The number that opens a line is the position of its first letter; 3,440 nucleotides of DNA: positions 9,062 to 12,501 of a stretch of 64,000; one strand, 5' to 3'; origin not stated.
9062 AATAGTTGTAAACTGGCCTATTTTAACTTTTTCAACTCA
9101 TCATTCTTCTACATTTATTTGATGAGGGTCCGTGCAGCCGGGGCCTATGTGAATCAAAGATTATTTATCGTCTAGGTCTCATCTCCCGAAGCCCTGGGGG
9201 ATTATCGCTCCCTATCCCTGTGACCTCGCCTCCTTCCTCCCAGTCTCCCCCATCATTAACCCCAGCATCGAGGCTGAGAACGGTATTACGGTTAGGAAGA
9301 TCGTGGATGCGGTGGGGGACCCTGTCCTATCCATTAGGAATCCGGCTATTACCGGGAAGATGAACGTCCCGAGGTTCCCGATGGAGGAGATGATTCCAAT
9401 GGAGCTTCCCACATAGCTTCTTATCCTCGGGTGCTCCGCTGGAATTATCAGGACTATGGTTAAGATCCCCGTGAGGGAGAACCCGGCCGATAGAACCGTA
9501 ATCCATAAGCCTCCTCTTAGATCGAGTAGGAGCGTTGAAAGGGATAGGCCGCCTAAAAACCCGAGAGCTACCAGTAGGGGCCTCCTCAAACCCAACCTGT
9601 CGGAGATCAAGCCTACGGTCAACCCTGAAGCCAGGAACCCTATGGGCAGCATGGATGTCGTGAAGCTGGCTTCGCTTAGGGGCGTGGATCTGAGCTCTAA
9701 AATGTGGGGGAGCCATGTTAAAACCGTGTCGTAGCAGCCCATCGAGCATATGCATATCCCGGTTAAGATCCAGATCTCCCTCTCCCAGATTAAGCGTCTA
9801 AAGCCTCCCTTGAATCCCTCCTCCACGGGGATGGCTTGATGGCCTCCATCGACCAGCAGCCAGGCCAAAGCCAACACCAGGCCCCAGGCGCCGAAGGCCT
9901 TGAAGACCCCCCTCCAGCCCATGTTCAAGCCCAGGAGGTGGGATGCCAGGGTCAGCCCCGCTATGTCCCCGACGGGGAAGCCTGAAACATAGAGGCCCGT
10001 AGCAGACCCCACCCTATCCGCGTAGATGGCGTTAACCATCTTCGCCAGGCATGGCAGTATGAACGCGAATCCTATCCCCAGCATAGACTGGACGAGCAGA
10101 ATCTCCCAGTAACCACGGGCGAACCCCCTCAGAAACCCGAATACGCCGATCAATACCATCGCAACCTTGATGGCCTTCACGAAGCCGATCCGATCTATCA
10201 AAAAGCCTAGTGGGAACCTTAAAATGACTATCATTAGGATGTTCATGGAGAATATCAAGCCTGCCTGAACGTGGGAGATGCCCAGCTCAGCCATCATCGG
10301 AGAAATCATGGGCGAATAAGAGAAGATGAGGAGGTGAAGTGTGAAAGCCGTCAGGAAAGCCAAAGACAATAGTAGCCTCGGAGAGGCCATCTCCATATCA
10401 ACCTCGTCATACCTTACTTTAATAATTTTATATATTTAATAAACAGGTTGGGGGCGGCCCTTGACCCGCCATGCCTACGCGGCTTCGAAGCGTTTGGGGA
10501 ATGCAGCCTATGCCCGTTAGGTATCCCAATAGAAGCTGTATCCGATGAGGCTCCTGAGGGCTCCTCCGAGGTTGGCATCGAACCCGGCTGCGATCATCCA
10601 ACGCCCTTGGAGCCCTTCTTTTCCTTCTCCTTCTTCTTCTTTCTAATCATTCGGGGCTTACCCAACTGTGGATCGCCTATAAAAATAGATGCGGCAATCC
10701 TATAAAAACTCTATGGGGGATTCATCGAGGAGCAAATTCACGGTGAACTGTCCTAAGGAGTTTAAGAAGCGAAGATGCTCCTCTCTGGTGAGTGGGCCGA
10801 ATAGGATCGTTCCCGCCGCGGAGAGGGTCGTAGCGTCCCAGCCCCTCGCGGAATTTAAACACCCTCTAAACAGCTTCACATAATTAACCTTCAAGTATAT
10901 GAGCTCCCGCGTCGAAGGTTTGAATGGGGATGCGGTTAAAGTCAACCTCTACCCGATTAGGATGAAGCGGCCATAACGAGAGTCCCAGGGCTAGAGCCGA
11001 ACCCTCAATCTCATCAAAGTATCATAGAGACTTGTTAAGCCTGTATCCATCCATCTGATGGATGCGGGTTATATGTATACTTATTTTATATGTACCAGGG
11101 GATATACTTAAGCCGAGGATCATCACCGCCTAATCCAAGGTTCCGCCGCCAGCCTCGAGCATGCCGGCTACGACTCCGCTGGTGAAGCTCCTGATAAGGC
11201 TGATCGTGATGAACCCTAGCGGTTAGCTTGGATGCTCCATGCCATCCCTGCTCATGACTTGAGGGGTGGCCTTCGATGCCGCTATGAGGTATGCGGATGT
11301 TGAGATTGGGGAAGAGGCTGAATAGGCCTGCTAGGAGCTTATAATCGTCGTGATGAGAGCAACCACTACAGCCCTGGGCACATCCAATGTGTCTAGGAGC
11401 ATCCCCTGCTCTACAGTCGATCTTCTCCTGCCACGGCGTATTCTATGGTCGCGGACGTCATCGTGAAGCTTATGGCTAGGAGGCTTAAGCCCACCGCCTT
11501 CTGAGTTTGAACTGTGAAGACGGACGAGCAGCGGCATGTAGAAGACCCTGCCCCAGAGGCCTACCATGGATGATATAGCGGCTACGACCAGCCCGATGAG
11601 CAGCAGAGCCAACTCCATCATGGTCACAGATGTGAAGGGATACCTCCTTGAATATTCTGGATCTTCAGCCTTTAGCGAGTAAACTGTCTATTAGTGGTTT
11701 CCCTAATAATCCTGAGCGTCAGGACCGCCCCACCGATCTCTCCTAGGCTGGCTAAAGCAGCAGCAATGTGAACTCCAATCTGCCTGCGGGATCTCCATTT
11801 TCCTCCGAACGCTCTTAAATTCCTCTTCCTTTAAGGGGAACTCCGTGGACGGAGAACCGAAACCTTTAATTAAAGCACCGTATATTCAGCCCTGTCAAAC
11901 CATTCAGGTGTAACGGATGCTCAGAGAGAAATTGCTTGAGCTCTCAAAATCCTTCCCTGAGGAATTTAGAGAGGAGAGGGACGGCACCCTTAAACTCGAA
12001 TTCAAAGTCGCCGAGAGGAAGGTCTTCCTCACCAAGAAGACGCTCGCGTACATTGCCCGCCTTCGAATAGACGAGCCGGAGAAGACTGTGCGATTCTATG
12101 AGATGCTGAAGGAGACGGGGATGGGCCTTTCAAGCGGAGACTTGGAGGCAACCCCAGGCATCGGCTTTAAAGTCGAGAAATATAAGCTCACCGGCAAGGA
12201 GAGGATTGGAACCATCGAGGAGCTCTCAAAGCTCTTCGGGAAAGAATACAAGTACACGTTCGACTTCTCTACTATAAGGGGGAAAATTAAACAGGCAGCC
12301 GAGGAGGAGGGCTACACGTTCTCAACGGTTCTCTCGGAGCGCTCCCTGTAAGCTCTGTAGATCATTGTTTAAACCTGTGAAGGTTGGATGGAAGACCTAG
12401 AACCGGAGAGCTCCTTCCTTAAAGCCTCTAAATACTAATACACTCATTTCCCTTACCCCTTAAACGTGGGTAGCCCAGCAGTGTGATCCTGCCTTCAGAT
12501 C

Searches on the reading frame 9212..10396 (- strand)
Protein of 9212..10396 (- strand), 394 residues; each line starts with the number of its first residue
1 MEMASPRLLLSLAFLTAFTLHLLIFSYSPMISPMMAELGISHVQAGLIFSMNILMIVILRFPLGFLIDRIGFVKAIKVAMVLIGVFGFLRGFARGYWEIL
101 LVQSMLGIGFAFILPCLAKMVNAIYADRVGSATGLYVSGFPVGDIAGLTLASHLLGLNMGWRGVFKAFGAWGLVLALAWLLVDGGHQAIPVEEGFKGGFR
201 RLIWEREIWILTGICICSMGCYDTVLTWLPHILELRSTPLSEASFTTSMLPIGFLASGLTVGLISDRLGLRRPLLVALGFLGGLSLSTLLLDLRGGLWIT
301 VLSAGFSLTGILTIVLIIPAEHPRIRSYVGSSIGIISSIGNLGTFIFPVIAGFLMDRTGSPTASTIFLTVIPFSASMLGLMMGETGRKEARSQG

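Call 10: search_protein_families(library=pfam, proteins=[window:9212-10396:-], max_evalue=0.01)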
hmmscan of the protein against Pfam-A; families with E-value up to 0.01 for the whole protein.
window:9212-10396:- (394 aa): 3 families
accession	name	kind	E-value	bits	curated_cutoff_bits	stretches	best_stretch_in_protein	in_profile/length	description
PF07690.21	MFS_1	-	1.6e-35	123.1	33.4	1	14-318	2-318/347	Major Facilitator Superfamily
PF12832.13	MFS_1_like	-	0.0025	17.4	25.2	0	30-143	234-350/373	MFS_1 like family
PF01306.25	LacY_symp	-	0.0035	16.7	24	0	221-329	26-129/413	LacY proton/sugar symporter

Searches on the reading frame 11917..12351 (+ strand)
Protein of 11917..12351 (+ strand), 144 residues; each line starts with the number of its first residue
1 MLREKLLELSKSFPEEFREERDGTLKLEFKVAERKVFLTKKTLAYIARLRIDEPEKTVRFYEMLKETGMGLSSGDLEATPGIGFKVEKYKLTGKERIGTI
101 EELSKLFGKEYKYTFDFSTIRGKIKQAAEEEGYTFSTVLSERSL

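Call 10: search_protein_families(library=pfam, proteins=[window:11917-12351:+], max_evalue=0.01)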
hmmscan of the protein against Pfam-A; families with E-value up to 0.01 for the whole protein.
window:11917-12351:+ (144 aa): 0 families

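Call 17: find_encoding_contigs(protein=window:11917-12348:+, flank=10000, max_places=10)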
Protein window:11917-12348:+ (144 aa): 10 contigs read that carry it; 10 places shown.
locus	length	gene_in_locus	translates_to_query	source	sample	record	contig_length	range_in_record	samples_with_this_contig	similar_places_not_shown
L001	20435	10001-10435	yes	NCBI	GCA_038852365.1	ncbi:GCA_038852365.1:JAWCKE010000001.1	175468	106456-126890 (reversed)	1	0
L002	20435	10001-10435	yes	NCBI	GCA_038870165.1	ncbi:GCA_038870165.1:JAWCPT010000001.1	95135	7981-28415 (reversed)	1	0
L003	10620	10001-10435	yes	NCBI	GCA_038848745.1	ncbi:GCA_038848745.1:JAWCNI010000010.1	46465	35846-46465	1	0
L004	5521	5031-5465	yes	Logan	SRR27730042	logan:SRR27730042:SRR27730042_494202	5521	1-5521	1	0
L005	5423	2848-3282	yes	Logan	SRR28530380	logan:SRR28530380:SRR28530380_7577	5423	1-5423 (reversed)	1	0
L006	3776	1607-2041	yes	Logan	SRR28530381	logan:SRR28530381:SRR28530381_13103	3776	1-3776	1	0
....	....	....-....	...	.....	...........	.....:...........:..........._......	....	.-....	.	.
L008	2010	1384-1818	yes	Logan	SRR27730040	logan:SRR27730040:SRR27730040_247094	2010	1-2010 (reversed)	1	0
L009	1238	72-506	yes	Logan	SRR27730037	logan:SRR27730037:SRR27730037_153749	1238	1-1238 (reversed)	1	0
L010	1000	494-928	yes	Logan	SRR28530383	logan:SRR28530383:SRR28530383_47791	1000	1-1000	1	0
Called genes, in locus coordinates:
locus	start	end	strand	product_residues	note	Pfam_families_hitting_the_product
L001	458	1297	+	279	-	PF01261:AP_endonuc_2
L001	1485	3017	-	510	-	PF00370:FGGY_N, PF02782:FGGY_C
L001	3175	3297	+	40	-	-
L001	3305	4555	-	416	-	-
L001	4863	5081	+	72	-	-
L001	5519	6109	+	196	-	-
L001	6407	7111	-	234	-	PF00578:AhpC-TSA, PF08534:Redoxin, PF10417:1-cysPrx_C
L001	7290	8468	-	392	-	PF07690:MFS_1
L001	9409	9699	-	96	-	-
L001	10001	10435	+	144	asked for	-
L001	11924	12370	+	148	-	PF05168:HEPN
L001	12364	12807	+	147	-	PF01909:NTP_transf_2 (weak), PF18765:Polbeta (weak)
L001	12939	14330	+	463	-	PF01547:SBP_bac_1, PF13416:SBP_bac_8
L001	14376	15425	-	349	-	PF00296:Bac_luciferase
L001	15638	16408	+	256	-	PF00106:adh_short, PF23441:SDR, PF08659:KR, PF13561:adh_short_C2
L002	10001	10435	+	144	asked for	-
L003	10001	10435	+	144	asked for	-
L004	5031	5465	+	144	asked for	-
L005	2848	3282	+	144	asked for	-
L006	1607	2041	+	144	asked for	-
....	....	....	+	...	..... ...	-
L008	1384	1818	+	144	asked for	-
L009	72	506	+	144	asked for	-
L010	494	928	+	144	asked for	-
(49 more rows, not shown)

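Call 23: find_homologous_proteins(query=window:11917-12348:+, max_evalue=0.001)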
Query window:11917-12348:+ (144 aa): 26 proteins with E <= 0.001 among 87 candidates.
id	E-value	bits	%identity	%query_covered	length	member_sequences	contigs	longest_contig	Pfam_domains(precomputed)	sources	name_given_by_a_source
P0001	4.8e-83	294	100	100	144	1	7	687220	-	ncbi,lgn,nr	ncbi:MAG: ribonucleoside-triphosphate reductase [Candidatus Bathyarchaeia archaeon]|nr:ribonucleosid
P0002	4.7e-80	284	97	100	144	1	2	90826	-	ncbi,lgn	ncbi:MAG: hypothetical protein QW238_05695 [Candidatus Bathyarchaeia archaeon]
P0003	2.0e-68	246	85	100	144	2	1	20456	-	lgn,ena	-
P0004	7.0e-65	235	83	100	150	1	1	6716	-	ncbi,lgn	ncbi:MAG: ribonucleoside-triphosphate reductase [Candidatus Bathyarchaeia archaeon]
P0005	9.9e-64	231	78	97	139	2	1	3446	-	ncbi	ncbi:MAG: ribonucleoside-triphosphate reductase [Candidatus Bathyarchaeia archaeon]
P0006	1.1e-60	221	76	100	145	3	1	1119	-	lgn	-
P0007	1.6e-55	205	66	100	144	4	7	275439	-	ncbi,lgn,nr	ncbi:MAG: ribonucleoside-triphosphate reductase [Candidatus Bathyarchaeia archaeon]|nr:ribonucleosid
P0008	3.3e-52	194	63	100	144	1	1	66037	-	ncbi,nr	ncbi:ribonucleoside-triphosphate reductase [Candidatus Bathyarchaeota archaeon]|nr:ribonucleoside-tr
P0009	2.7e-50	188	62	99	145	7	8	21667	-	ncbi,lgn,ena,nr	ncbi:MAG: ribonucleoside-triphosphate reductase [Candidatus Bathyarchaeota archaeon]|nr:ribonucleosi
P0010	1.1e-49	186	61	99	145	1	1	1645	-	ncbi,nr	ncbi:ribonucleoside-triphosphate reductase [Candidatus Bathyarchaeota archaeon]|nr:ribonucleoside-tr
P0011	2.3e-49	185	62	99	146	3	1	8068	-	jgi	-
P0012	2.4e-49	184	62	99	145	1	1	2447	-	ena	-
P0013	2.8e-49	184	63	99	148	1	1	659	-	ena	-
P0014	3.7e-49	184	62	99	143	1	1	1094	-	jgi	-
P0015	5.7e-49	183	62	99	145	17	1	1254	-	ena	-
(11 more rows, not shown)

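Call 24: find_encoding_contigs(protein=P0002, flank=6000, max_places=3)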
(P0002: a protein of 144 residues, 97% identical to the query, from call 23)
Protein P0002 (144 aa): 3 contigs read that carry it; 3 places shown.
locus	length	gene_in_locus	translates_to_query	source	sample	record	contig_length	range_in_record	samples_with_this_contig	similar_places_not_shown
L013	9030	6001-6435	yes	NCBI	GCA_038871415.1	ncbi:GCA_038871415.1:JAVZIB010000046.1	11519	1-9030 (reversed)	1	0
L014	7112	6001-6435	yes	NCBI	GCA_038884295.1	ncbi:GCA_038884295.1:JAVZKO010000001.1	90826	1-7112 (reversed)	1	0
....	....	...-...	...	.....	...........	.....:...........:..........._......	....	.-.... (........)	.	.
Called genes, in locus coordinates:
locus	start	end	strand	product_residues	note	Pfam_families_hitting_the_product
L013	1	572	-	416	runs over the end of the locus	-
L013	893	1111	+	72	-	-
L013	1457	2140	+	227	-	-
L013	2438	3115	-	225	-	PF00578:AhpC-TSA, PF08534:Redoxin, PF10417:1-cysPrx_C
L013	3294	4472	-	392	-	PF07690:MFS_1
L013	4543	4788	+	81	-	-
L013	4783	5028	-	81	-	-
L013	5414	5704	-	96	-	-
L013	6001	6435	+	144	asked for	-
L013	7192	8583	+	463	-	PF01547:SBP_bac_1 (weak), PF13416:SBP_bac_8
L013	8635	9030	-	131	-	PF00296:Bac_luciferase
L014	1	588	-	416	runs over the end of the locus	-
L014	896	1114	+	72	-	-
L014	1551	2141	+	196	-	-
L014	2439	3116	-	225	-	PF00578:AhpC-TSA, PF08534:Redoxin, PF10417:1-cysPrx_C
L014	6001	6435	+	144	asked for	-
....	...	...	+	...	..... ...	-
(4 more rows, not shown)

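Call 25: find_encoding_contigs(protein=P0003, flank=6000, max_places=3)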
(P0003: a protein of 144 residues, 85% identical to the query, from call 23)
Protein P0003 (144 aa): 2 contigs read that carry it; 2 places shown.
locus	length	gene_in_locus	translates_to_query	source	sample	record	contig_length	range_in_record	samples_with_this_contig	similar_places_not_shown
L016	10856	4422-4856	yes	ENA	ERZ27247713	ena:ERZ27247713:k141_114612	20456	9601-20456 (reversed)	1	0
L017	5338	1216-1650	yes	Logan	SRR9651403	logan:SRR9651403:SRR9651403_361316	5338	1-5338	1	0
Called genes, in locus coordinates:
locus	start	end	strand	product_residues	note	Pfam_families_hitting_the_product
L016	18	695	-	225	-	PF00578:AhpC-TSA, PF08534:Redoxin, PF10417:1-cysPrx_C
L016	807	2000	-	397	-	PF07690:MFS_1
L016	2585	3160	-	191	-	-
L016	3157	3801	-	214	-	PF08843:AbiEii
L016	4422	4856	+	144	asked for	-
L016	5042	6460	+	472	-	PF13416:SBP_bac_8 (weak)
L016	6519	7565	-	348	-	PF00296:Bac_luciferase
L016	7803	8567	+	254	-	PF23441:SDR, PF00106:adh_short, PF08659:KR, PF13561:adh_short_C2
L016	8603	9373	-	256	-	PF02633:Creatininase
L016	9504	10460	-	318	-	PF00291:PALP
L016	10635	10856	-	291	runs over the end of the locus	PF14257:DUF4349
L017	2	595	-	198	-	?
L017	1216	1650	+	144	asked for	-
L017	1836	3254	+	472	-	PF13416:SBP_bac_8 (weak)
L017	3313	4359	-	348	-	PF00296:Bac_luciferase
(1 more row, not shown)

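Call 26: find_encoding_contigs(protein=P0007, flank=6000, max_places=3)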
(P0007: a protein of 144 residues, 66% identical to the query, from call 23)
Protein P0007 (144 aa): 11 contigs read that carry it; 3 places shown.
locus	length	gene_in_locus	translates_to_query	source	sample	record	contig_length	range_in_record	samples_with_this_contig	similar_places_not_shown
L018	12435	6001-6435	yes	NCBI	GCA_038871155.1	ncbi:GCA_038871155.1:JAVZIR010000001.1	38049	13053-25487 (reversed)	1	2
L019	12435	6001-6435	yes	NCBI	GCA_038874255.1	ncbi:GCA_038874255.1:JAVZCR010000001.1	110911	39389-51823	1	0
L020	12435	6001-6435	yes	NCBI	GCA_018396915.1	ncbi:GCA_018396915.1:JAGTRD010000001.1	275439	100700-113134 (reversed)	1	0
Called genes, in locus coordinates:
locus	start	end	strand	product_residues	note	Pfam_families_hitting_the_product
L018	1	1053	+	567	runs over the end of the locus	PF01078:Mg_chelatase (faint), PF02463:SMC_N (faint), PF13191:AAA_16 (faint), PF13481:AAA_25 (faint), PF20703:nSTAND1 (weak), PF00005:ABC_tran, PF00005:ABC_tran, PF13304:AAA_21 (weak), +3 more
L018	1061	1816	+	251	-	PF01812:5-FTHF_cyc-lig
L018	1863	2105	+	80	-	-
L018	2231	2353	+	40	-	PF06397:Desulfoferrod_N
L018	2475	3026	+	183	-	PF04011:LemA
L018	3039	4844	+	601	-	PF09972:DUF2207, PF20990:DUF2207_C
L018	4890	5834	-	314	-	PF00248:Aldo_ket_red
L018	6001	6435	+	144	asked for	-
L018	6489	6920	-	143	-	PF04015:DUF362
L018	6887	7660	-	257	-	PF04015:DUF362, PF00037:Fer4 (weak), PF12837:Fer4_6 (weak)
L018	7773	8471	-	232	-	-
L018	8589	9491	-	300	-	PF00294:PfkB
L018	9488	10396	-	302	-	PF01913:FTR, PF02741:FTR_C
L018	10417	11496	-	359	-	PF12710:HAD (faint)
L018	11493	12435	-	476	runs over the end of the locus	PF02844:GARS_N, PF01071:GARS_A, PF02843:GARS_C (weak)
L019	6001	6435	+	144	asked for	-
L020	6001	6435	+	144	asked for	-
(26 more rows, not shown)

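Call 27: find_encoding_contigs(protein=P0008, flank=6000, max_places=3)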
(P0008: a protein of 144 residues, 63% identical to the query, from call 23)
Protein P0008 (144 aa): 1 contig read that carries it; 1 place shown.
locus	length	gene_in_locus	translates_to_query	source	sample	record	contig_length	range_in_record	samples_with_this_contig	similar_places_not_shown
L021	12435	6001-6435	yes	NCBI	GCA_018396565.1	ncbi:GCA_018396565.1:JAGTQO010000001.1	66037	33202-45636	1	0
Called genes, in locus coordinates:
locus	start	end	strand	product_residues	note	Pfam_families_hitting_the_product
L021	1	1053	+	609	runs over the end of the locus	PF00931:NB-ARC (faint), PF01078:Mg_chelatase (faint), PF01637:ATPase_2 (faint), PF02463:SMC_N (faint), PF13191:AAA_16 (faint), PF00005:ABC_tran (weak), PF20703:nSTAND1 (weak), PF00005:ABC_tran, +10 more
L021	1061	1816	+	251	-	PF01812:5-FTHF_cyc-lig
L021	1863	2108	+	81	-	-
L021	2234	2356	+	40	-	PF06397:Desulfoferrod_N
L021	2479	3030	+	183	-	PF04011:LemA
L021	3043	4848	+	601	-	PF09972:DUF2207, PF20990:DUF2207_C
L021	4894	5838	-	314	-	PF00248:Aldo_ket_red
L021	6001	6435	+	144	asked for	-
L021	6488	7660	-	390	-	-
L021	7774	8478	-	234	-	-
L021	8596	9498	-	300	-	PF00294:PfkB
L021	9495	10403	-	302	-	PF01913:FTR, PF02741:FTR_C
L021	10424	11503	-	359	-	PF12710:HAD (faint)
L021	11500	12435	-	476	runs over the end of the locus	PF02844:GARS_N, PF01071:GARS_A, PF02843:GARS_C (weak)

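Call 47: find_encoding_contigs(protein=P0004, flank=6000, max_places=3)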
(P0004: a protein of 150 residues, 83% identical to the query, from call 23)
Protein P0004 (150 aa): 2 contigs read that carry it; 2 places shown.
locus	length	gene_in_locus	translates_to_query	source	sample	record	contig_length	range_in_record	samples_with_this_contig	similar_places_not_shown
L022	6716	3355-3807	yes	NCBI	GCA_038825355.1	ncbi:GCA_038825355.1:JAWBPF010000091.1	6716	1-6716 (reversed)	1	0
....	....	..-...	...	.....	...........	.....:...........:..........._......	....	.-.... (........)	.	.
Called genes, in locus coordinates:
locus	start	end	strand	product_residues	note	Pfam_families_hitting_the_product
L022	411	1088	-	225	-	PF00578:AhpC-TSA, PF08534:Redoxin, PF10417:1-cysPrx_C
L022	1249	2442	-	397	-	PF07690:MFS_1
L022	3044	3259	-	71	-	-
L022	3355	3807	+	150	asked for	-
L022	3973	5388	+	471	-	PF01547:SBP_bac_1 (weak), PF13416:SBP_bac_8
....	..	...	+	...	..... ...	-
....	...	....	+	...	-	?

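Call 48: find_encoding_contigs(protein=P0005, flank=6000, max_places=3)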
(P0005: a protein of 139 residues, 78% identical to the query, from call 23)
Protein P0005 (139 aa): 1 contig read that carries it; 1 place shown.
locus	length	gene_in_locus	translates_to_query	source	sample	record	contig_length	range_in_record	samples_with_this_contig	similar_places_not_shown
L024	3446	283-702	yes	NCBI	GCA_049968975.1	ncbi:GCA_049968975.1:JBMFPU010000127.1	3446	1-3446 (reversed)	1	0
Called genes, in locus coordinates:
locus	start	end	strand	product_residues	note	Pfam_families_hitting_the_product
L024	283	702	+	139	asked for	-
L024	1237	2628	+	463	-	PF01547:SBP_bac_1 (weak), PF13416:SBP_bac_8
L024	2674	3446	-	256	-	PF00296:Bac_luciferase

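Call 79: search_protein_families(library=ncbifam, max_evalue=0.01, proteins=[window:11917-12348:+])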
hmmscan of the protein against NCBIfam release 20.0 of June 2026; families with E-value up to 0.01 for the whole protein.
window:11917-12348:+ (144 aa): 0 families

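Call 84: search_protein_families(library=padloc, max_evalue=0.01, proteins=[window:11917-12348:+])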
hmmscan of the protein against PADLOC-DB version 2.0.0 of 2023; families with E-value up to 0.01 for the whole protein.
window:11917-12348:+ (144 aa): 0 families
